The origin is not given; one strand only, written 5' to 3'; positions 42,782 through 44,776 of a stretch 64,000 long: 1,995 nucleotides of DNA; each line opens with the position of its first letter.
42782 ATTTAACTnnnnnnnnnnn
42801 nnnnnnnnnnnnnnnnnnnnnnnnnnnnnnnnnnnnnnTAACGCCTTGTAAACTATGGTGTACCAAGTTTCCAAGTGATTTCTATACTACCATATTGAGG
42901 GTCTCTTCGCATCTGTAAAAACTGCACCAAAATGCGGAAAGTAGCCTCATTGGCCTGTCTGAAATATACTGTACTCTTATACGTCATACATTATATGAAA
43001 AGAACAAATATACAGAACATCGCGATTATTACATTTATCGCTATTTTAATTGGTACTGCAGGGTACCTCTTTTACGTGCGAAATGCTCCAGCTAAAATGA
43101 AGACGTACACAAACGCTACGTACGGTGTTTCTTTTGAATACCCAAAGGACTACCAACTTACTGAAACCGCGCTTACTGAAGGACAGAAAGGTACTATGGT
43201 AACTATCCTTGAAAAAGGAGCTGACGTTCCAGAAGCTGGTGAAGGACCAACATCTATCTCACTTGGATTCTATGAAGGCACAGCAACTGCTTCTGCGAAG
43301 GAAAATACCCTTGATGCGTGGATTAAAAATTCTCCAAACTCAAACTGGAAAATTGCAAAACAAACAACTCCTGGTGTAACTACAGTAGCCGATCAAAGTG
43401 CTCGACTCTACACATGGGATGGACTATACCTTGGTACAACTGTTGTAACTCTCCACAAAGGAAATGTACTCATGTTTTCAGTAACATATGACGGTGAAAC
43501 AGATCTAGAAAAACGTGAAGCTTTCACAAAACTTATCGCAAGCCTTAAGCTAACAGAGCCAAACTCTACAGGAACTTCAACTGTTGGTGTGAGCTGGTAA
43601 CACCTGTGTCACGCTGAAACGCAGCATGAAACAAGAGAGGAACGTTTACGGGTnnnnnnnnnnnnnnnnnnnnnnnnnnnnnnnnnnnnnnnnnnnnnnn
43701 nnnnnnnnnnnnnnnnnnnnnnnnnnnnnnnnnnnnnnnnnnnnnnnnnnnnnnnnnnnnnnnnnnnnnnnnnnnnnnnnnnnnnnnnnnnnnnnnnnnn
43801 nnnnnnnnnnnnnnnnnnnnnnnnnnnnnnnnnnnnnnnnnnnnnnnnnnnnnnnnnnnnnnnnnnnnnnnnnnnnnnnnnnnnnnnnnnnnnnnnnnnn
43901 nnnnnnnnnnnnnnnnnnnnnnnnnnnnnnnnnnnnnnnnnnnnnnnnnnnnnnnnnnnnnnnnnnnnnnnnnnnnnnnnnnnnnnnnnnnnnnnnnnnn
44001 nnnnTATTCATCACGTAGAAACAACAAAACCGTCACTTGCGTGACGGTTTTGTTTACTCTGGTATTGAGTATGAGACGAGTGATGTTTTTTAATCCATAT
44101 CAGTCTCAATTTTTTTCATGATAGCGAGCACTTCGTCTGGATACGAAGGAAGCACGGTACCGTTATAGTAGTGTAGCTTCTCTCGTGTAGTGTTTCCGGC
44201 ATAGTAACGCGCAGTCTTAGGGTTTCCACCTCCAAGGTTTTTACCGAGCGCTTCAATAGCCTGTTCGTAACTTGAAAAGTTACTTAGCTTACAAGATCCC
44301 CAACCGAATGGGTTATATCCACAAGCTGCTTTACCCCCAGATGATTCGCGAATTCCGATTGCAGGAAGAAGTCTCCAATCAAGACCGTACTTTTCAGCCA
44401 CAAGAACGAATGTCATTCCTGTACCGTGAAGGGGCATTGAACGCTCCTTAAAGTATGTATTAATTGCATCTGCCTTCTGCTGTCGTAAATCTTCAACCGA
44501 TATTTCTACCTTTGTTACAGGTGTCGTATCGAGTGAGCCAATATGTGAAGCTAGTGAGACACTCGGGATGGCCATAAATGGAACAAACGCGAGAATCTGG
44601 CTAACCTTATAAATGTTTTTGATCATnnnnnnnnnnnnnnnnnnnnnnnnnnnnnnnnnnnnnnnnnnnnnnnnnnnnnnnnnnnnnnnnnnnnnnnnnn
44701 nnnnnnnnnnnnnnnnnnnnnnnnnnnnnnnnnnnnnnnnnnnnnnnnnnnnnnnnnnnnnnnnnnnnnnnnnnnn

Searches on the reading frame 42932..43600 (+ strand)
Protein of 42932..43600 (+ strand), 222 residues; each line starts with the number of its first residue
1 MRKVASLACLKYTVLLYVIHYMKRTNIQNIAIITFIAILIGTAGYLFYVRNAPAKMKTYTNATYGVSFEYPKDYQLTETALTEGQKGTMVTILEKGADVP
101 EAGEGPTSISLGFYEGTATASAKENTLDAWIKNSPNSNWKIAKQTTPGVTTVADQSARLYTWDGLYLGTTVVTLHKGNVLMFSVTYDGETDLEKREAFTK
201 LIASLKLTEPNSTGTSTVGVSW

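Call 16: search_protein_families(library=pfam, proteins=[window:42932-43600:+])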
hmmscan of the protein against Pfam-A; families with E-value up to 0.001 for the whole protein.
window:42932-43600:+ (222 aa): 0 families

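Call 55: search_protein_families(library=ncbifam, proteins=[window:42932-43600:+], max_evalue=0.01)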
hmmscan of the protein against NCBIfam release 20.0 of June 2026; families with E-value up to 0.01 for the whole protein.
window:42932-43600:+ (222 aa): 2 families
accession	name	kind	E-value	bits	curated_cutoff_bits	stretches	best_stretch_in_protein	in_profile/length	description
NF000033.1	vanT-L-mem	exception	0.0018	17.7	675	1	15-59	132-178/329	serine racemase VanT-L membrane subunit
NF038276.1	strep_PBP2A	exception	0.003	15.9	1100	1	18-92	30-101/716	penicillin-binding protein PBP2A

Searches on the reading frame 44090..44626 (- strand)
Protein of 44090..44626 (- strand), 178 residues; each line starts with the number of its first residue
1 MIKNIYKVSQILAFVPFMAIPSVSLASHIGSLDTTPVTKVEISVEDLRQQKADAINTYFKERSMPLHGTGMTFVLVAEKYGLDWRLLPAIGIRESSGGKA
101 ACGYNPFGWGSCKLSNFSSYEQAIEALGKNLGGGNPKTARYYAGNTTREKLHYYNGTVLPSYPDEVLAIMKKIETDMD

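Call 16: search_protein_families(library=pfam, proteins=[window:44090-44626:-])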
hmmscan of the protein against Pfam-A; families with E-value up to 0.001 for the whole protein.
window:44090-44626:- (178 aa): 1 family
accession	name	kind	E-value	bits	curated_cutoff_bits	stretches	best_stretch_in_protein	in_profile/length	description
PF01832.25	Glucosaminidase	-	0.00092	20.3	30.2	0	74-174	5-122/123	Mannosyl-glycoprotein endo-beta-N-acetylglucosaminidase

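Call 17: find_encoding_contigs(protein=window:44093-44626:-, flank=3000, max_places=10)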
Protein window:44093-44626:- (178 aa): 2 contigs read that carry it; 2 places shown.
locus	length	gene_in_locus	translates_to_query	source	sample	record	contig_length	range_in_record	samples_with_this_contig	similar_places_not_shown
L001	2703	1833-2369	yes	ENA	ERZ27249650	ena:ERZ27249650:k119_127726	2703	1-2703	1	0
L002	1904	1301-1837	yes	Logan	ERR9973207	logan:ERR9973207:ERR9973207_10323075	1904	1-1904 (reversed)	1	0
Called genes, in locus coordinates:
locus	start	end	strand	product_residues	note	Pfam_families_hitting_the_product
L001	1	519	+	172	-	?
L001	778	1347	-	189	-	-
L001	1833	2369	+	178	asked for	-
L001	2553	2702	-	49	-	?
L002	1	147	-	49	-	?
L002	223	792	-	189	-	-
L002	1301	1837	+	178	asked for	-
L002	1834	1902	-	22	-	?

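Call 18: find_homologous_proteins(query=window:44093-44626:-)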
Query window:44093-44626:- (178 aa): 798 proteins with E <= 0.001 among 879 candidates; the best 120 are listed.
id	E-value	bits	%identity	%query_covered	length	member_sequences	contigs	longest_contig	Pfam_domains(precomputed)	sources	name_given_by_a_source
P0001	7.6e-115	399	100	100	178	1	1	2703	-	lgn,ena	-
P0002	1.4e-113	394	99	100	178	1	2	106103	-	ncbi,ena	-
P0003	5.3e-113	393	98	100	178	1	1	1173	-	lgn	-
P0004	9.5e-113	392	98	100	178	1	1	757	-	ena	-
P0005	1.4e-112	391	98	100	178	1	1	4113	-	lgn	-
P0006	1.4e-111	388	97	100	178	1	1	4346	-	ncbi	-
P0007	4.9e-111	386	97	100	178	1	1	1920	-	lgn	-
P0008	8.3e-108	376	93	100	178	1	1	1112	-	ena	-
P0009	1.5e-105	368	97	94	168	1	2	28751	-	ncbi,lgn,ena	-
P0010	7.6e-105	366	96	94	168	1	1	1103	-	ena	-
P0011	1.9e-103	362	88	100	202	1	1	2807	-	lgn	-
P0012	6.3e-103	360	87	100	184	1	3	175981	-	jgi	jgi:hypothetical protein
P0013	1.8e-101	355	88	100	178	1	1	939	-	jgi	jgi:hypothetical protein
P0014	3.6e-101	354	87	100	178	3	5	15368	-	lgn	-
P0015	4.6e-101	354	88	100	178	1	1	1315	-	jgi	jgi:hypothetical protein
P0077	2.4e-92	325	81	100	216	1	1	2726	PF01832.26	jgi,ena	-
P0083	6.7e-92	324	79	100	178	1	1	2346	PF01832.26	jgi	jgi:hypothetical protein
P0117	1.1e-89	317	79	100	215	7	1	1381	PF01832.26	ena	-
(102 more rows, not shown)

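Call 19: find_related_loci(query=window:44093-44626:-, collection=genome_contigs, flank=10000)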
Query window:44093-44626:- (178 aa) in genome_contigs; peptide patterns used: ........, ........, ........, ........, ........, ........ (x = any residue, [..] = any of these).
251 stretches matched a pattern; 75 encode a relative of the query (tblastn E <= 1e-3); 75 distinct loci.
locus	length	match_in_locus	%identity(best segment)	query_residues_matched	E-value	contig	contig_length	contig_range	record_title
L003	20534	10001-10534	99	1-178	9e-120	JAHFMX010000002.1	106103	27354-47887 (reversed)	MAG: bacterium isolate nzgw467 NODE_153_length_106104_cov_20.218233, whole genome shotgun sequence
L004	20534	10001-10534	85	1-178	3e-105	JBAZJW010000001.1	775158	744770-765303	MAG: Candidatus Paceibacterota bacterium isolate SO_2017_LW4_129 scaffold_18_c1_LW137-91_2017, whole genome shotgun sequ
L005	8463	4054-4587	84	1-178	2e-103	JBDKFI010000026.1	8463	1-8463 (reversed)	MAG: Candidatus Parcubacteria bacterium isolate farmington_2019_sw_WHONDRS-S19S_0053_A_bin.33 scaffold_0003257, whole ge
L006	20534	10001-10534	84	1-178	7e-103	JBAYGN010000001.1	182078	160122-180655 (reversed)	MAG: Candidatus Paceibacterota bacterium isolate SO_2016_GW1_126 scaffold00163_OW334_2016, whole genome shotgun sequence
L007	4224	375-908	80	1-178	3e-100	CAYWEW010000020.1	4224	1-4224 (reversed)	MAG TPA_asm: uncultured Candidatus Saccharibacteria bacterium isolate SRP219642_co7_139 genome assembly, contig: NODE_33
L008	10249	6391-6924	81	1-178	1e-99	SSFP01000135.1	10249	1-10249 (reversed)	MAG: Polynucleobacter sp. isolate Bin_10_1 c_000000136418, whole genome shotgun sequence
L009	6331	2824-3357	81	1-178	7e-100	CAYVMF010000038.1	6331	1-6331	MAG TPA_asm: uncultured Candidatus Saccharibacteria bacterium isolate SRP286056_co2_561 genome assembly, contig: NODE_21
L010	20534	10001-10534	81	1-178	3e-99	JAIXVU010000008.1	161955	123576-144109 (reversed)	MAG: bacterium isolate D1_MAG_00076 pond_D1_MAG_00076_000000000007, whole genome shotgun sequence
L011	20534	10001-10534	81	1-178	3e-99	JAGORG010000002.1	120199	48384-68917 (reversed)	MAG: Candidatus Paceibacterota bacterium isolate Gw_Eff_bin_248 Gw_Eff_165_length_120199_cov_13.088305, whole genome sho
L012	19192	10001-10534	79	1-178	1e-98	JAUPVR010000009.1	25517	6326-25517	MAG: Patescibacteria group bacterium isolate erpe_2018_sw_33hr_WHONDRS-SW48-000096_A_bin.20 scaffold_163, whole genome s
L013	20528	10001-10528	82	1-176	3e-98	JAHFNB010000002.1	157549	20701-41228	MAG: bacterium isolate nzgw470 NODE_72_length_157550_cov_29.706401, whole genome shotgun sequence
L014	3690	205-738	80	1-178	1e-98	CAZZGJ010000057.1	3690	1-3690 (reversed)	MAG TPA_asm: uncultured Candidatus Saccharibacteria bacterium isolate SRP285395_co2_353 genome assembly, contig: NODE_40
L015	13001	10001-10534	78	1-178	9e-98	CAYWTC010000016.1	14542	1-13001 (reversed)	MAG TPA_asm: uncultured Candidatus Saccharibacteria bacterium isolate SRP286056_co3_459 genome assembly, contig: NODE_44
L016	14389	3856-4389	79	1-178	2e-97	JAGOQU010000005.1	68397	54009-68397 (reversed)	MAG: Candidatus Paceibacterota bacterium isolate Gw_Eff_bin_22 Gw_Eff_547_length_68397_cov_11.109814, whole genome shotg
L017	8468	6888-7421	77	1-178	2e-97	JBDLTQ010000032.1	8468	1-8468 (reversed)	MAG: Candidatus Parcubacteria bacterium isolate lewisrun_2019_sw_WHONDRS-S19S_0014_B_bin.23 scaffold_1404561, whole geno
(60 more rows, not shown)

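Call 54: search_solved_structures(query=window:44093-44626:-, max_evalue=1)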
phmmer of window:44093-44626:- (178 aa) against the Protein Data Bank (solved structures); distinct sequences matched with E-value up to 1: 1.
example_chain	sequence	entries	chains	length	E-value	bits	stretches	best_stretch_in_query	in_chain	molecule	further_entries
8yxk_A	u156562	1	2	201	0.029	17.3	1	52-135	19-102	Phage cell wall hydrolase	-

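Call 55: search_protein_families(library=ncbifam, proteins=[window:44093-44626:-], max_evalue=0.01)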
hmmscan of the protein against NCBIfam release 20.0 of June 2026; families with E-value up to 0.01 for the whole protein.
window:44093-44626:- (178 aa): 0 families

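Call 57: find_related_loci(query=window:44093-44626:-, collection=viral_contigs, flank=3000)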
Query window:44093-44626:- (178 aa) in viral_contigs; peptide patterns used: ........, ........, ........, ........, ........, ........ (x = any residue, [..] = any of these).
37 stretches matched a pattern; 1 encode a relative of the query (tblastn E <= 1e-3); 1 distinct loci.
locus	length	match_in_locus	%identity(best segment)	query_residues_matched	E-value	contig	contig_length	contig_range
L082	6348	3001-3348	55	56-173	7e-41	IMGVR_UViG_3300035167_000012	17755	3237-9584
